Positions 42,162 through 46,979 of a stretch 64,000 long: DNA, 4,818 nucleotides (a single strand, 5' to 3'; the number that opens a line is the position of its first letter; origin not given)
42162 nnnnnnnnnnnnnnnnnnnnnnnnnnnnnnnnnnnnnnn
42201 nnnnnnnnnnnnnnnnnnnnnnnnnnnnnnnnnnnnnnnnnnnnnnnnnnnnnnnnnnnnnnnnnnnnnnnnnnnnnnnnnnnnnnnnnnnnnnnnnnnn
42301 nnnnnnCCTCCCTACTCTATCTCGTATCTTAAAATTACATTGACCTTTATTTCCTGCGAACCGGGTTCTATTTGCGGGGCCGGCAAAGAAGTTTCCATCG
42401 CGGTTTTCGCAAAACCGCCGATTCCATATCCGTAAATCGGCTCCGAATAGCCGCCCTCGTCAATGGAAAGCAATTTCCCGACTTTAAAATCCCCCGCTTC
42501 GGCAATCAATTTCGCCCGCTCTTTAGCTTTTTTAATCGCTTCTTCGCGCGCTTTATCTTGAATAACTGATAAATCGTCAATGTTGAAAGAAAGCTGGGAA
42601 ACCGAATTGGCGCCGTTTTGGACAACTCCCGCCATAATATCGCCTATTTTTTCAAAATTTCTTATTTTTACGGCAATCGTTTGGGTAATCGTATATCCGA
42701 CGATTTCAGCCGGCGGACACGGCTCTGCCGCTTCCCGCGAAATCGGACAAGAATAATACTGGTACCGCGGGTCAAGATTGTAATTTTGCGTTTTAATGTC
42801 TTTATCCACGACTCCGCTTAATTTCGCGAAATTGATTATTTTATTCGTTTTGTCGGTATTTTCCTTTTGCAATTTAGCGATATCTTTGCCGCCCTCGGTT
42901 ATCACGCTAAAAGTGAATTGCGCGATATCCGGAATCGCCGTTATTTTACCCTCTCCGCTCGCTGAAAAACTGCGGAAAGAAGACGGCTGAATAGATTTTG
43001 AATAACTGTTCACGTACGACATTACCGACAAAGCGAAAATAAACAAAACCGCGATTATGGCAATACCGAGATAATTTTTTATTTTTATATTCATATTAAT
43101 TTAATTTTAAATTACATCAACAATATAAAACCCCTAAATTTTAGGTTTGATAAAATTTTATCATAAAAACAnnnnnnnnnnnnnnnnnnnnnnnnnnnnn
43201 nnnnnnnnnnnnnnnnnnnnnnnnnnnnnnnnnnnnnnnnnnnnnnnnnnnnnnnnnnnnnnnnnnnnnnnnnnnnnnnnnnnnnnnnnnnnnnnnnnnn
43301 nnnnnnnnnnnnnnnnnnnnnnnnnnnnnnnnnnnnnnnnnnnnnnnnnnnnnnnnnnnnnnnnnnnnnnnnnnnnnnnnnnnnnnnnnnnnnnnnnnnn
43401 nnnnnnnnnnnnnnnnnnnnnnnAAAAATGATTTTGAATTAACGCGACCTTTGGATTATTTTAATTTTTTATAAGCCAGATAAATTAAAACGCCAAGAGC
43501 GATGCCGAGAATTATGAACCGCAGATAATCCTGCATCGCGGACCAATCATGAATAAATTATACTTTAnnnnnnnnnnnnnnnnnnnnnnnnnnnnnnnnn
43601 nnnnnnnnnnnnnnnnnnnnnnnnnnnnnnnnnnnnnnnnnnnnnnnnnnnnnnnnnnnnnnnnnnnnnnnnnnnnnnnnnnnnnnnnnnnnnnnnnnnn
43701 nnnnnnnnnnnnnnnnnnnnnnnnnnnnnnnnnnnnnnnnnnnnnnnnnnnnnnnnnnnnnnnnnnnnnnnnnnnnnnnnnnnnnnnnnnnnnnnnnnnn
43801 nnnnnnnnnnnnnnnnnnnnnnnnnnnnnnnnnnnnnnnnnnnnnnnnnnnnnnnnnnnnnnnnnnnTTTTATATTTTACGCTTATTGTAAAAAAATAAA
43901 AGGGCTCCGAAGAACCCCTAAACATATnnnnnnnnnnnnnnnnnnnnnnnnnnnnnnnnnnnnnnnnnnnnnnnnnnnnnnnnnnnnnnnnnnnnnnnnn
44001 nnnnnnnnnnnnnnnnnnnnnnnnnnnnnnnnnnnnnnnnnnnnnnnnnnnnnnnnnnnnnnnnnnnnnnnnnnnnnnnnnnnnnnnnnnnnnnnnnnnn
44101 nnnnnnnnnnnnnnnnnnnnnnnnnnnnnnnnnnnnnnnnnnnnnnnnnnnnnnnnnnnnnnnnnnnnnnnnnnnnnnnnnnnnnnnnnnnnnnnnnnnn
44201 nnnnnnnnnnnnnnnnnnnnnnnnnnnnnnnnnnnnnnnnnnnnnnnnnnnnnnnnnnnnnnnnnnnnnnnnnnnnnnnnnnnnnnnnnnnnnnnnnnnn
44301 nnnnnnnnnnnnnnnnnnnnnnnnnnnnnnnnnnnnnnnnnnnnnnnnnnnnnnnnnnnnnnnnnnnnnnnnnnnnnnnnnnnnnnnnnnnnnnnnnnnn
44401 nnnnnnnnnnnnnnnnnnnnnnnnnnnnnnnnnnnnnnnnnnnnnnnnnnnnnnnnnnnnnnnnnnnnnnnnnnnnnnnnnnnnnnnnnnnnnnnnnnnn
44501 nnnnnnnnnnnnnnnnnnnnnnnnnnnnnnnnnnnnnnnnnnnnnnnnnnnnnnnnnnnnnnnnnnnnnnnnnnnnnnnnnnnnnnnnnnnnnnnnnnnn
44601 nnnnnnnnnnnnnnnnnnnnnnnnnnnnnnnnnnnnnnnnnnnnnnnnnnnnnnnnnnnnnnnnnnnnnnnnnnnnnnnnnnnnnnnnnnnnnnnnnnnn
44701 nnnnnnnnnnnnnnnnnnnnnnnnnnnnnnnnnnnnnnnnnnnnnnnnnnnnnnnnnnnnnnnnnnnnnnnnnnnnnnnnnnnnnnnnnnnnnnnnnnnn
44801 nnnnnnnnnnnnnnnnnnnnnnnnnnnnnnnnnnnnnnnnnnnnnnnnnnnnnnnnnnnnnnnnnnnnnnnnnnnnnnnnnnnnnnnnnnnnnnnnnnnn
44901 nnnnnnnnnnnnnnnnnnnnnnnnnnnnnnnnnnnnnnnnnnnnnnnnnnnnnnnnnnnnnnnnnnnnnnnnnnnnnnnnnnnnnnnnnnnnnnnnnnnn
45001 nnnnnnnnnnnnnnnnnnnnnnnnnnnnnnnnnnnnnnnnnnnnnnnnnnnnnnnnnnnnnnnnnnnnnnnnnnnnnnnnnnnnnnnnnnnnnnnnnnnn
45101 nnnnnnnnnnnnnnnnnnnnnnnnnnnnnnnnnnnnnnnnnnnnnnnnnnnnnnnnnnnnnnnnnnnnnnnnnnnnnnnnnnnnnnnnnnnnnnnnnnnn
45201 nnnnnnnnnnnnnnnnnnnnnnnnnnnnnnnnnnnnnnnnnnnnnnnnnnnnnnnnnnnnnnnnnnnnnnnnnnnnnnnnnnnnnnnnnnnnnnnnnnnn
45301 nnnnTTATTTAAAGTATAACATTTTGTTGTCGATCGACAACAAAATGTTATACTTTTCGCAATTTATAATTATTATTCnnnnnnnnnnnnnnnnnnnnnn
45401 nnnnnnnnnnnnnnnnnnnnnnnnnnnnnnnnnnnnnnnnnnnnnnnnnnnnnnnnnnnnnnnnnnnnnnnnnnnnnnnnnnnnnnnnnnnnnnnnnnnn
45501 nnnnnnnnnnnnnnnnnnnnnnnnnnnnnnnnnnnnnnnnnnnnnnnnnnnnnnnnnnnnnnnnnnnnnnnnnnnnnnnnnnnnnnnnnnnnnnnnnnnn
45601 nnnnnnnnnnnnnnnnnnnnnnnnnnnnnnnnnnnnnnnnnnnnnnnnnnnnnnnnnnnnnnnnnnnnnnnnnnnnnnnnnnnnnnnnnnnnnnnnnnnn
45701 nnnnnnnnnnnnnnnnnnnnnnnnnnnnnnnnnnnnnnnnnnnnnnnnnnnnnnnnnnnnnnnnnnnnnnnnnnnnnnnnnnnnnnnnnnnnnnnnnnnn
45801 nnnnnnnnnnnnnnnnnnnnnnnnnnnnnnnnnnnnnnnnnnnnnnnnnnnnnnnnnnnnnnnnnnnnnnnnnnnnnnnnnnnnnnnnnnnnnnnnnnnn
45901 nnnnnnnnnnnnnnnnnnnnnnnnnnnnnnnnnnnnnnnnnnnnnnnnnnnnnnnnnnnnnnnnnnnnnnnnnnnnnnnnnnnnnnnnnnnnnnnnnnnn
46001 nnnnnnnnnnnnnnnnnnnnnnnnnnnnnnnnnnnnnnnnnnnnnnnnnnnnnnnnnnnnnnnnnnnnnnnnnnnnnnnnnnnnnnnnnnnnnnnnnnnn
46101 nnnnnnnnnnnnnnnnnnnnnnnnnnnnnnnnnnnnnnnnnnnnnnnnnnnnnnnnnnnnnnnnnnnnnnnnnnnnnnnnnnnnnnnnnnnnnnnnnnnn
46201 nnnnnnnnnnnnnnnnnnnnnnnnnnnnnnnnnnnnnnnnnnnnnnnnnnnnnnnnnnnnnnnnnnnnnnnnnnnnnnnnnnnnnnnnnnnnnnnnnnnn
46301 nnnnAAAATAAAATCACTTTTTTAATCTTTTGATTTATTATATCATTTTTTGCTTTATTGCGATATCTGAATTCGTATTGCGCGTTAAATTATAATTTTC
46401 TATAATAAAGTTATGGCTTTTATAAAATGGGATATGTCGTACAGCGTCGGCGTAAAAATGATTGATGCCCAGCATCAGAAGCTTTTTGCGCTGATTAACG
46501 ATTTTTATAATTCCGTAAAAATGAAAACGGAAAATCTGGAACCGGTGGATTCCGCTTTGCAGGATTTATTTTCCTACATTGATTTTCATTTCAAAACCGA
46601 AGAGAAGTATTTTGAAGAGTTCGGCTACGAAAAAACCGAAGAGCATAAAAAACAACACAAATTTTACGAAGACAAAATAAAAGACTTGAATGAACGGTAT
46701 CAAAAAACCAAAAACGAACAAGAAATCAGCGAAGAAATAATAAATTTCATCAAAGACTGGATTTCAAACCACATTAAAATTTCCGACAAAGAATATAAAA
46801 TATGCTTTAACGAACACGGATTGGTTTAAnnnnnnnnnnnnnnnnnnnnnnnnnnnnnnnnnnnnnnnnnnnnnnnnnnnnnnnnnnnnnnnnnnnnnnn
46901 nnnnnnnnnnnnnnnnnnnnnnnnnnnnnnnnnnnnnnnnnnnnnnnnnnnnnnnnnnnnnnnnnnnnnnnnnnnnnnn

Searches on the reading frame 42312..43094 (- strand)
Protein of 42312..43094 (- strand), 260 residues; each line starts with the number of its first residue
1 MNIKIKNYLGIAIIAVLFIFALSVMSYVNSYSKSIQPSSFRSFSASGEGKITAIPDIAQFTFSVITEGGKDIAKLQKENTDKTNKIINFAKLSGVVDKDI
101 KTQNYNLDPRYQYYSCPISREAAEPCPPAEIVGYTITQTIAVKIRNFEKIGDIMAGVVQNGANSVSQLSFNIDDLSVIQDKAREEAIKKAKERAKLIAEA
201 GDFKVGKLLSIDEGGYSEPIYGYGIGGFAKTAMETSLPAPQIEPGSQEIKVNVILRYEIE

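Call 56: search_protein_families(library=pfam, proteins=[window:42312-43094:-], max_evalue=0.001)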
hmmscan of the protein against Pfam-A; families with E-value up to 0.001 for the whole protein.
window:42312-43094:- (260 aa): 1 family
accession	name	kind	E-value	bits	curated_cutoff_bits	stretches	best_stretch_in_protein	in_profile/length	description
PF04402.19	SIMPL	-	2.2e-45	155.9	25.2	1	45-257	3-205/205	Protein of unknown function (DUF541)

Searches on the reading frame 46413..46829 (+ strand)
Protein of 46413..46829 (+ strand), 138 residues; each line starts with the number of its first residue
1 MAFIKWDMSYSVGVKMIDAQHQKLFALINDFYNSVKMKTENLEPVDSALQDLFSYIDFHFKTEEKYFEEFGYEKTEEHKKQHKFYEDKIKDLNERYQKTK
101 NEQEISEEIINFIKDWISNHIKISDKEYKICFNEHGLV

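Call 56: search_protein_families(library=pfam, proteins=[window:46413-46829:+], max_evalue=0.001)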
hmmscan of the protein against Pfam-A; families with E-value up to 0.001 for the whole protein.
window:46413-46829:+ (138 aa): 1 family
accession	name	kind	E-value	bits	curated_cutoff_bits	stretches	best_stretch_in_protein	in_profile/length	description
PF01814.28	Hemerythrin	-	9.9e-15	55.6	25.3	1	13-128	2-123/127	Hemerythrin HHE cation binding domain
